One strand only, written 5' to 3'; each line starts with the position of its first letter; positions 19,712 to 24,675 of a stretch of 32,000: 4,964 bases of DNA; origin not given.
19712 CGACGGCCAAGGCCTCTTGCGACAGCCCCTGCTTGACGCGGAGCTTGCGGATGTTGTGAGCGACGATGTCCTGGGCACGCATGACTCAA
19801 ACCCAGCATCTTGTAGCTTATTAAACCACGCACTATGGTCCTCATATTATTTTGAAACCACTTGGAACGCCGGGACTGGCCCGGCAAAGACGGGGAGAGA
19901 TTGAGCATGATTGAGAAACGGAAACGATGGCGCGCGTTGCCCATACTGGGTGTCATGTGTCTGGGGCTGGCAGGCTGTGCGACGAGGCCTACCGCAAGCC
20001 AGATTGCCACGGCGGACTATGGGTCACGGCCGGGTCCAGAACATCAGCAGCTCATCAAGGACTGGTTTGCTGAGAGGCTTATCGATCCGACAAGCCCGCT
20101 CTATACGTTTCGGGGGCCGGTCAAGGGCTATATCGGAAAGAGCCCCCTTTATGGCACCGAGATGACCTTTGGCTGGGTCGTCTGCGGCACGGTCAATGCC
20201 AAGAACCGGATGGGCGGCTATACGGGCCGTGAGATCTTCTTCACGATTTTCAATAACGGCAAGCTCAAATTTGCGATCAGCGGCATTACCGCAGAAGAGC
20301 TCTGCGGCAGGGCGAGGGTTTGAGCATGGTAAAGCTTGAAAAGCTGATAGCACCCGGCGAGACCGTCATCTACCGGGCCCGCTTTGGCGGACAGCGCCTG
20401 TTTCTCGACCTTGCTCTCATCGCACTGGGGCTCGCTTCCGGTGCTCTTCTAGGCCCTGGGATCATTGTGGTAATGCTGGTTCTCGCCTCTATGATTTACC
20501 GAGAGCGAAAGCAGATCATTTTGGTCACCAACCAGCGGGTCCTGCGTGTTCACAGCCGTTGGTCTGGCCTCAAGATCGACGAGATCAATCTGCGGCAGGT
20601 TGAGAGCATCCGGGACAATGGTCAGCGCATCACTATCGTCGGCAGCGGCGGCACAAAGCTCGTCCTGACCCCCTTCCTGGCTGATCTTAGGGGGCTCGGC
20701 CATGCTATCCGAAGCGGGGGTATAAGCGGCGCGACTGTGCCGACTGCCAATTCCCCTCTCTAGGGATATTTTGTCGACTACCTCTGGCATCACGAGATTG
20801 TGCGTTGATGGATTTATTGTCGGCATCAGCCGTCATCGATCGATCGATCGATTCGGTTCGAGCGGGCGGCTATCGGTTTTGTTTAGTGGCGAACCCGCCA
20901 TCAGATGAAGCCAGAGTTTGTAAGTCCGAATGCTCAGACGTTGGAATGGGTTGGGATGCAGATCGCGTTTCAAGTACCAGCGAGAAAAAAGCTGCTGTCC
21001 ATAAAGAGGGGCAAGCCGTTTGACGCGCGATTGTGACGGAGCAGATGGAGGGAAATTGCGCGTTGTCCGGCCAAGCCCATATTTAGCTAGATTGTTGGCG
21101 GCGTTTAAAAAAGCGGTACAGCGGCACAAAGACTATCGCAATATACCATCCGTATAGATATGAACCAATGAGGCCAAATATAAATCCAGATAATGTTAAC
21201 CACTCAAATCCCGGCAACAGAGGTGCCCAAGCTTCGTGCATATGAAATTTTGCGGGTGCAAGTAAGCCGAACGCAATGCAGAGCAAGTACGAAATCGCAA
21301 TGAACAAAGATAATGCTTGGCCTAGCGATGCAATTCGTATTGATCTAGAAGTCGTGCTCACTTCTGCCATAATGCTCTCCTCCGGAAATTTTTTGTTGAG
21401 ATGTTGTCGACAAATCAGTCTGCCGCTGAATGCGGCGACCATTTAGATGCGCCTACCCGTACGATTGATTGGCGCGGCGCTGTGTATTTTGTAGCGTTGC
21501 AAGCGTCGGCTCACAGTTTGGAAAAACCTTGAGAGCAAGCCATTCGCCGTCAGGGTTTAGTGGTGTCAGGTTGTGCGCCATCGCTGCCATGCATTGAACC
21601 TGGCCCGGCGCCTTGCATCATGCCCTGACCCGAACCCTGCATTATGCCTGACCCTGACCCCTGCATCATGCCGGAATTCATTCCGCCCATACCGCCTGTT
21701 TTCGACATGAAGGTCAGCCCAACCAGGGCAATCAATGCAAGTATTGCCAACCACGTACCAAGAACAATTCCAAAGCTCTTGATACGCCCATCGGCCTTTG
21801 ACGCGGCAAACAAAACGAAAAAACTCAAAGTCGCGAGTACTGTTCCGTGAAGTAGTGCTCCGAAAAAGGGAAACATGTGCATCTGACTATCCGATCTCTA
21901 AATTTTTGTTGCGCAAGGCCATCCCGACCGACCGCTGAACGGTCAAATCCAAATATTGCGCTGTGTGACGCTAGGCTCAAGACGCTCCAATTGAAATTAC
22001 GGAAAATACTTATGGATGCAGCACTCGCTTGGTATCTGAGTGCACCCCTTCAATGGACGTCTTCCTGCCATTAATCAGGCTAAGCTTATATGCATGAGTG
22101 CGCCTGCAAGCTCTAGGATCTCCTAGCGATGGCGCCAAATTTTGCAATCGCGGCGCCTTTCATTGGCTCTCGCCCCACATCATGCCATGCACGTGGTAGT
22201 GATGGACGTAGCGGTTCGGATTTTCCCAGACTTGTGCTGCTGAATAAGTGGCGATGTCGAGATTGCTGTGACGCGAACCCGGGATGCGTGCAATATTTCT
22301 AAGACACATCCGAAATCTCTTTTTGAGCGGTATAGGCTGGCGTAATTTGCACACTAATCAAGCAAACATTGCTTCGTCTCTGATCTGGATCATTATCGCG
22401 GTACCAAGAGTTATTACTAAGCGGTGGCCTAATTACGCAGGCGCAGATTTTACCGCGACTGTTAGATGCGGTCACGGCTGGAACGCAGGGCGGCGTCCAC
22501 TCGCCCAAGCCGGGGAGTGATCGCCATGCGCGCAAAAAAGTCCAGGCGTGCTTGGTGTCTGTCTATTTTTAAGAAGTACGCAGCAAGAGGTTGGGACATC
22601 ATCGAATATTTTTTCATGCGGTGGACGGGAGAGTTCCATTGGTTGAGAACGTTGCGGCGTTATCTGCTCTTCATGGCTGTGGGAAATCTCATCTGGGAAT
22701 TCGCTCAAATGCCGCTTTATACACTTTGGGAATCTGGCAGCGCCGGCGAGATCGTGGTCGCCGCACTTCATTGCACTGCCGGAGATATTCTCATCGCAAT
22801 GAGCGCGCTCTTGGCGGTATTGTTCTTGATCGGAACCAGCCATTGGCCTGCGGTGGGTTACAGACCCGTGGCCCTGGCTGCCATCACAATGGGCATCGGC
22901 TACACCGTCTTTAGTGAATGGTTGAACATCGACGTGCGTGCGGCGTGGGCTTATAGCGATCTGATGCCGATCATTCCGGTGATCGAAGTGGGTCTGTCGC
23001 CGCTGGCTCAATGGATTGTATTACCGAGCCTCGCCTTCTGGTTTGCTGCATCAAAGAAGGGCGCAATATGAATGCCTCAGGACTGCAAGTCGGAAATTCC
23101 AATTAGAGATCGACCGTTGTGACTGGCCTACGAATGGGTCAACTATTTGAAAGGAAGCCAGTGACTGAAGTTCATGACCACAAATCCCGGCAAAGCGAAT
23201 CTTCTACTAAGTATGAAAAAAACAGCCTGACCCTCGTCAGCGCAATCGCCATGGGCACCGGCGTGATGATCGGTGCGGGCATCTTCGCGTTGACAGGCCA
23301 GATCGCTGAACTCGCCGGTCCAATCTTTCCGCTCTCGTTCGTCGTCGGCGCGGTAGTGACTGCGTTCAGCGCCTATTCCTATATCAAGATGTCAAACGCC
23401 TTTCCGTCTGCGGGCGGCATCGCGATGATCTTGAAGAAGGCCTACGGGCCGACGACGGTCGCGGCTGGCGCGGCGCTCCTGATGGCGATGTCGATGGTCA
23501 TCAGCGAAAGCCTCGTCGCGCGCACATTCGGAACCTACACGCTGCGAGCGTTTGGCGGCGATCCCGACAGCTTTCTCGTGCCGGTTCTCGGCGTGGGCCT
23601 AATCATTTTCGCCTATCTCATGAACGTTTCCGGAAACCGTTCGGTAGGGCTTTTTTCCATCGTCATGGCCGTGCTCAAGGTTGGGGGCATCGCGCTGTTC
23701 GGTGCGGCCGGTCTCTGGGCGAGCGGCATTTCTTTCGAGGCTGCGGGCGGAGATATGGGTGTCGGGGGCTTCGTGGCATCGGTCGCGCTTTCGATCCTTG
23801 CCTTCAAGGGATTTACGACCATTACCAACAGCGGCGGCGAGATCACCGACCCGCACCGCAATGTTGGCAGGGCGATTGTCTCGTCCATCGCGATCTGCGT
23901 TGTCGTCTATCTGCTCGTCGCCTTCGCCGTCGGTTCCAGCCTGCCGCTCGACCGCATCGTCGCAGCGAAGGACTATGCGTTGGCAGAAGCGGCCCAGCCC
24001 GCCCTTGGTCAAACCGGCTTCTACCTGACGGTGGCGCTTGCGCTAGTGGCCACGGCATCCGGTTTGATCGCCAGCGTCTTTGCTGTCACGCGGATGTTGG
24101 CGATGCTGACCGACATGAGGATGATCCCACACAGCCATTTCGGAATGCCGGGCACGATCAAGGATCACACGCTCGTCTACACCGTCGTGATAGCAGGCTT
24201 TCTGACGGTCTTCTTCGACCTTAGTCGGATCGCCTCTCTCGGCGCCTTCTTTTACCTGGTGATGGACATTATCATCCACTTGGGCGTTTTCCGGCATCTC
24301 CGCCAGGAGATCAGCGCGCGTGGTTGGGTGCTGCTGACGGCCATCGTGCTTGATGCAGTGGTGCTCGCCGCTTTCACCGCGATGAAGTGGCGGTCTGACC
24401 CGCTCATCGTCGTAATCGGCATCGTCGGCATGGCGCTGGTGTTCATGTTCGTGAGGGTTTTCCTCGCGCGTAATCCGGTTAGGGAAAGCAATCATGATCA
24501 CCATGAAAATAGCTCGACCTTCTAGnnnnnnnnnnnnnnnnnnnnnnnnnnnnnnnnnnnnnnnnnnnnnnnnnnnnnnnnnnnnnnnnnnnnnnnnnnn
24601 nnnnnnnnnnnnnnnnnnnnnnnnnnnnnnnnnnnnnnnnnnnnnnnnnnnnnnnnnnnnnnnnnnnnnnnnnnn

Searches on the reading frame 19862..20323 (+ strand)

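Call 19: search_protein_families(library=phrogs, proteins=[window:19862-20323:+], max_evalue=0.001)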
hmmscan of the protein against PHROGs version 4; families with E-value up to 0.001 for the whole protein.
window:19862-20323:+ (153 aa): 3 families
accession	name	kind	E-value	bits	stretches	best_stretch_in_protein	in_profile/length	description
phrog_2320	-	unknown function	4.9e-17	63.2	1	25-140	21-119/171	-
phrog_35631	-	unknown function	2.8e-10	41.3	1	73-141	2-72/82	-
phrog_21797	-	unknown function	0.00066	20.4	0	106-131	43-68/252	-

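Call 20: search_protein_families(library=pfam, proteins=[window:19862-20323:+], max_evalue=0.001)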
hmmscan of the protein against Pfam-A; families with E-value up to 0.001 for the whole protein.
window:19862-20323:+ (153 aa): 0 families

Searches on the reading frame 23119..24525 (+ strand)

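Call 18: search_protein_families(library=padloc, proteins=[window:23119-24525:+], max_evalue=0.001)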
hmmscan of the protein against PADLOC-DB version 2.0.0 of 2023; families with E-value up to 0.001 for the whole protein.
window:23119-24525:+ (468 aa): 0 families

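Call 19: search_protein_families(library=phrogs, proteins=[window:23119-24525:+], max_evalue=0.001)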
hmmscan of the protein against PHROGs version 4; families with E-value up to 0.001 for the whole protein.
window:23119-24525:+ (468 aa): 0 families

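Call 20: search_protein_families(library=pfam, proteins=[window:23119-24525:+], max_evalue=0.001)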
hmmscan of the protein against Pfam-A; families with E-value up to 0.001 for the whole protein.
window:23119-24525:+ (468 aa): 2 families
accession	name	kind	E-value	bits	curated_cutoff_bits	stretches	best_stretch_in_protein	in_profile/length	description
PF13520.12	AA_permease_2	-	3.8e-30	105.6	27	1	37-423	1-383/427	Amino acid permease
PF00324.27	AA_permease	-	1.4e-15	57.4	24.6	1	44-379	4-357/470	Amino acid permease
